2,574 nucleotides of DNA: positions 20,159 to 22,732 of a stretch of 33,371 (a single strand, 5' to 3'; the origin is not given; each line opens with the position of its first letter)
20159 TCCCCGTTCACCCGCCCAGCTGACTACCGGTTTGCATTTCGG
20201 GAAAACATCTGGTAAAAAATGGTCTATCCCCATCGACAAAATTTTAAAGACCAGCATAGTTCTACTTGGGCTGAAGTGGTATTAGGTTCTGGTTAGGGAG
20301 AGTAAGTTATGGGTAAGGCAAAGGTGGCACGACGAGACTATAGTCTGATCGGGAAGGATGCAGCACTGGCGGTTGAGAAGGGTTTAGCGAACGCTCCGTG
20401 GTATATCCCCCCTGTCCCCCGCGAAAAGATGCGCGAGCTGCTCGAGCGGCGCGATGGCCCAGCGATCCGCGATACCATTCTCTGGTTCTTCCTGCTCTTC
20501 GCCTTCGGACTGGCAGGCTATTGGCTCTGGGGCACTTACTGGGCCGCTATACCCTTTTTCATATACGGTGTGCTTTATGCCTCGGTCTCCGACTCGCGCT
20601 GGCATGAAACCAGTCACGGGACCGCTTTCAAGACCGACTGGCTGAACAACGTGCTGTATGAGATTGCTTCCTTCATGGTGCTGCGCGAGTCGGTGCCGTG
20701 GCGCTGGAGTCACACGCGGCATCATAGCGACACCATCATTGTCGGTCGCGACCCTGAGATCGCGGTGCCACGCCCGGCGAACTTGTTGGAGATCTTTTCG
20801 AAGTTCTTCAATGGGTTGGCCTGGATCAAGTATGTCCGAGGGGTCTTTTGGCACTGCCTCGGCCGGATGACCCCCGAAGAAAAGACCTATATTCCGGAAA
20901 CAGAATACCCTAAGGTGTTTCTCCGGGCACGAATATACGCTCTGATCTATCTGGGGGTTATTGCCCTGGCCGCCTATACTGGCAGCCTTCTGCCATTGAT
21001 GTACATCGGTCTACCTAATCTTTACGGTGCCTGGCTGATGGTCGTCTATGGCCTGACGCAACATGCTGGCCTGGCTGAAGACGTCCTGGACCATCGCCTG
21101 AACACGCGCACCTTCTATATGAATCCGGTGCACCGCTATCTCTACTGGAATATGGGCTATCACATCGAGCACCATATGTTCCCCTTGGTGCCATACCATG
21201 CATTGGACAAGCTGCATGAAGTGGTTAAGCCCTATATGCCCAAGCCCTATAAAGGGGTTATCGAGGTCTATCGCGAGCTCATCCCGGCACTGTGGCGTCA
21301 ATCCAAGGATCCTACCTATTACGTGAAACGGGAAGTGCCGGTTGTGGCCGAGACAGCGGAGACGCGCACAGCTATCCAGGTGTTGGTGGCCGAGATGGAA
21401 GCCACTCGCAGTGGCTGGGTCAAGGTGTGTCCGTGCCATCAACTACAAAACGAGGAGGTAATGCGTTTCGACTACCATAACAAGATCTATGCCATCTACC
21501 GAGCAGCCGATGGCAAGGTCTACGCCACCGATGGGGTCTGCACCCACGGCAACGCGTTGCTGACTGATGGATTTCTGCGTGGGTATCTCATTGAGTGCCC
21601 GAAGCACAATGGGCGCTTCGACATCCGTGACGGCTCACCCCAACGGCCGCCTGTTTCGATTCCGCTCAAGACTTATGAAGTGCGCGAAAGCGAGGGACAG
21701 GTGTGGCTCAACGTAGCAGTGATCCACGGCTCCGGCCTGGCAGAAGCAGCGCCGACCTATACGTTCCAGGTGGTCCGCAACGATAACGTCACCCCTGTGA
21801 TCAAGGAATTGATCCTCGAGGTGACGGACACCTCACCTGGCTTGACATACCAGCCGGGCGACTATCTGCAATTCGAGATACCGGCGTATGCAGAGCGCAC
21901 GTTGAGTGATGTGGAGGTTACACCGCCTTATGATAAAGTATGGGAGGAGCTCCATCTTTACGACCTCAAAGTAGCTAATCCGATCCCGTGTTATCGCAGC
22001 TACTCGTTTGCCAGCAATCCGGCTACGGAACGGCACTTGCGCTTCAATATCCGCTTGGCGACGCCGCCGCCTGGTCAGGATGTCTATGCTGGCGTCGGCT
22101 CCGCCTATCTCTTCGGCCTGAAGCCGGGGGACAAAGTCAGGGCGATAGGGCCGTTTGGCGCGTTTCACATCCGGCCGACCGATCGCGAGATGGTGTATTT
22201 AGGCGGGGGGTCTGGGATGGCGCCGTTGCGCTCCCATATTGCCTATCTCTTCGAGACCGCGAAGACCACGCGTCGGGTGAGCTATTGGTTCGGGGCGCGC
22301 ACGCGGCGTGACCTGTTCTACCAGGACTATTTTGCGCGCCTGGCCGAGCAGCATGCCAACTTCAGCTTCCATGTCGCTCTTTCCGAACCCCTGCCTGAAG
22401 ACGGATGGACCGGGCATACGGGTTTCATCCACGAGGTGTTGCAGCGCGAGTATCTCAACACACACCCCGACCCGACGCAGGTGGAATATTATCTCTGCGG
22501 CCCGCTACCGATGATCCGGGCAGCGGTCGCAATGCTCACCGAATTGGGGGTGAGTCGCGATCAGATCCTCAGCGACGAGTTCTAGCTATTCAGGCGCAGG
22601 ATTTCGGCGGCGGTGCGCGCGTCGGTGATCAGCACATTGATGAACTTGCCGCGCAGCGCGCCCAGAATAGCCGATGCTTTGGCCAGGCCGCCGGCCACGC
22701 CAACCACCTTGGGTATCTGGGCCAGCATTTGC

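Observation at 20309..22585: Self-sufficient membrane di-iron oxygenase: desaturase-family domain fused to a Rieske ferredoxin and an NqrF-like reductase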

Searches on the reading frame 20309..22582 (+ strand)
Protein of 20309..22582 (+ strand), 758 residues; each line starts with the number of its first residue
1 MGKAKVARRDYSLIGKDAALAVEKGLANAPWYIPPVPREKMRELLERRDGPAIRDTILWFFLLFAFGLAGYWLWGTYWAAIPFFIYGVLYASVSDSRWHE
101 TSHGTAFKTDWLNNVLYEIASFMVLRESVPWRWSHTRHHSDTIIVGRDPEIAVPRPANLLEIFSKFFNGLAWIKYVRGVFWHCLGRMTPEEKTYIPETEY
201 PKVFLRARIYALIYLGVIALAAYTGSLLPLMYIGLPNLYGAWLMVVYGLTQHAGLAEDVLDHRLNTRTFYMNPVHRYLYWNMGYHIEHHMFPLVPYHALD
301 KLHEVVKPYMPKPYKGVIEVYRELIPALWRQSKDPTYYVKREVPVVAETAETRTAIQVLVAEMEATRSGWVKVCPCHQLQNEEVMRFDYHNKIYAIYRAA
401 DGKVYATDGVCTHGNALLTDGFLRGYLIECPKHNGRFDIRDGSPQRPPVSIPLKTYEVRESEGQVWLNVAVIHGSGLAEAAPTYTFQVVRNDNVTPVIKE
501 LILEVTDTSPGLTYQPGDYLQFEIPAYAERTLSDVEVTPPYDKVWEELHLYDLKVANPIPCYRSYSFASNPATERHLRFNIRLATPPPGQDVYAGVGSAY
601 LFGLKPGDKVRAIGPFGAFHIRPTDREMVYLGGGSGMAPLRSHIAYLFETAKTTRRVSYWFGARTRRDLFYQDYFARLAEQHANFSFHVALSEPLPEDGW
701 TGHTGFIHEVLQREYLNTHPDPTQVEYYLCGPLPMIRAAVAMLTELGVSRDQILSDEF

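Call 3: search_protein_families(library=pfam, proteins=[window:20309-22582:+], max_evalue=0.01)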
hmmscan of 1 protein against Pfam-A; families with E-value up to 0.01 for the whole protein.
window:20309-22582:+ (758 aa): 5 families
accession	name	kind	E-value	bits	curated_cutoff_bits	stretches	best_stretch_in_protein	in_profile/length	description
PF00487.30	FA_desaturase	-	1.7e-34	120.2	29.7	1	78-316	4-248/253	Fatty acid desaturase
PF00175.26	NAD_binding_1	-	1.5e-17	64.6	22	1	631-739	2-107/109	Oxidoreductase NAD-binding domain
PF00355.32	Rieske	-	2.8e-15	56.4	20.3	1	370-456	2-87/88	Rieske [2Fe-2S] domain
PF13806.12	Rieske_2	-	2.2e-09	37.6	27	1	370-467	2-103/104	Rieske-like [2Fe-2S] domain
PF00970.30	FAD_binding_6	-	2.3e-05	25.1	21.1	1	561-620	47-98/99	Oxidoreductase FAD-binding domain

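Call 4: search_protein_families(library=ncbifam, proteins=[window:20309-22582:+], max_evalue=0.01)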
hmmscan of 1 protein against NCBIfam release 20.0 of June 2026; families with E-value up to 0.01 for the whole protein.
window:20309-22582:+ (758 aa): 35 families (the best 25 are shown)
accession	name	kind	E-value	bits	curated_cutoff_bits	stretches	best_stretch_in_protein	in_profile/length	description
TIGR01941.1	nqrF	equivalog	4.5e-92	309.1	295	1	484-758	130-403/405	NADH:ubiquinone reductase (Na(+)-transporting) subunit F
TIGR02377.1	MocE_fam_FeS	subfamily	1.4e-31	108.5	136.15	1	370-468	2-100/101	MocE family 2Fe-2S type ferredoxin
NF008822.0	PRK11872.1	equivalog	1.6e-27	96.4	402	1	561-758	152-335/341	anthranilate 1,2-dioxygenase electron transfer component AntC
NF045803.1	MethMoxFADbindMmoC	equivalog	2.4e-27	95.6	500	1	561-758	155-340/343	aromatic/alkene monooxygenase hydroxylase FAD-binding subunit MmoC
NF040810.1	BenC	equivalog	7.6e-26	91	430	1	562-756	150-328/333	benzoate 1,2-dioxygenase electron transfer component BenC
NF009805.0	PRK13289.1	equivalog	5e-23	81.7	432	1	485-754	156-388/399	NO-inducible flavohemoprotein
NF007422.0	PRK09965.1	equivalog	3e-21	75.4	113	1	371-470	4-101/106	bifunctional 3-phenylpropionate/cinnamic acid dioxygenase ferredoxin subunit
NF041683.1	ant_diox_AndAb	equivalog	2.9e-20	72.3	150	1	370-468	2-99/100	anthranilate 1,2-dioxygenase ferredoxin subunit AndAb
NF042948.2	3PPDioc_HcaC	equivalog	1.9e-16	60.2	150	1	371-469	4-102/105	3-phenylpropionate/cinnamic acid dioxygenase ferredoxin subunit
NF058606.1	GlBtMonoRdsGbcB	equivalog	1e-15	57.5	500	1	562-750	61-239/362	glycine betaine monooxygenase reductase subunit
NF005963.0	PRK08051.1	equivalog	2.3e-14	53.3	230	1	563-758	47-230/233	NAD(P)H-flavin reductase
TIGR02378.1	nirD_assim_sml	equivalog_domain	1.8e-12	47.3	74.65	1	370-468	2-104/105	nitrite reductase small subunit NirD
TIGR03224.1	benzo_boxA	equivalog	6.3e-12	45.1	459.2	1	563-687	199-333/411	benzoyl-CoA 2,3-epoxidase subunit BoxA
NF006220.0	PRK08345.1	subfamily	6.6e-12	45.3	395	1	599-753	85-246/294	cytochrome-c3 hydrogenase subunit gamma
NF000796.0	PRK00054.1-1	equivalog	9.3e-12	44.7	224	1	598-747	64-193/254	dihydroorotate dehydrogenase electron transfer subunit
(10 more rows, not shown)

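Call 5: search_solved_structures(query=window:20309-22582:+, max_evalue=0.001)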
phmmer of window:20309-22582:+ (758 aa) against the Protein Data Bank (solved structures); distinct sequences matched with E-value up to 0.001: 110 (the best 60 are shown).
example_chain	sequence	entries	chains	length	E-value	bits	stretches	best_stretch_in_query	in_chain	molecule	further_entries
7qty_A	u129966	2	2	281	1.7e-76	261.1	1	485-758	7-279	Na(+)-translocating NADH-quinone reductase subunit F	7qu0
2r6h_A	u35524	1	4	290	1.3e-75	258.2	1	485-758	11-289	NADH:ubiquinone oxidoreductase, Na translocating, F subunit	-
7qu3_A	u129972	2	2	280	1.8e-74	254.4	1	488-758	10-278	Na(+)-translocating NADH-quinone reductase subunit F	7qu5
4uaj_A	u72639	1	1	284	3.8e-71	243.4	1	486-758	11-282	Na(+)-translocating NADH-quinone reductase subunit F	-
8ad4_A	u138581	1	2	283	3.8e-71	243.4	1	486-758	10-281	Na(+)-translocating NADH-quinone reductase subunit F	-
4u9u_A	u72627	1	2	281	3.9e-71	243.4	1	486-758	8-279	Na(+)-translocating NADH-quinone reductase subunit F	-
8a1t_F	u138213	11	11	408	1.2e-70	241.8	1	486-758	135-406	Na(+)-translocating NADH-quinone reductase subunit F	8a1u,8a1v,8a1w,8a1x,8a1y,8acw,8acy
7xk3_F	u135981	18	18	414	1.2e-70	241.7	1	486-758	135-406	Na(+)-translocating NADH-quinone reductase subunit F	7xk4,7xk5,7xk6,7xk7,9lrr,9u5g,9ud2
8ad3_A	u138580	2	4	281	1.4e-70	241.6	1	486-757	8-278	Na(+)-translocating NADH-quinone reductase subunit F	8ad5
2i7f_A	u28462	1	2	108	1.3e-19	72.9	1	372-467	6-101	Ferredoxin component of dioxygenase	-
1vck_A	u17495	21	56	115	2e-17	65.8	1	370-467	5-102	ferredoxin component of carbazole | Ferredoxin CarAc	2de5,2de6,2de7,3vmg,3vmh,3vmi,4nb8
2qpz_A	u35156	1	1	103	2.3e-17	65.5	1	370-466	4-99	Naphthalene 1,2-dioxygenase system ferredoxin subunit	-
5bok_A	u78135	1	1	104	4.8e-17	64.5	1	369-467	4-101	Ferredoxin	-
5ogx_A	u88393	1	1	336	5.4e-15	57.7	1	562-744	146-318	Cytochrome P450 reductase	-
7c3a_A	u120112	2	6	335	9.5e-14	53.6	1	595-758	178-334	Ferredoxin reductase component of carbazole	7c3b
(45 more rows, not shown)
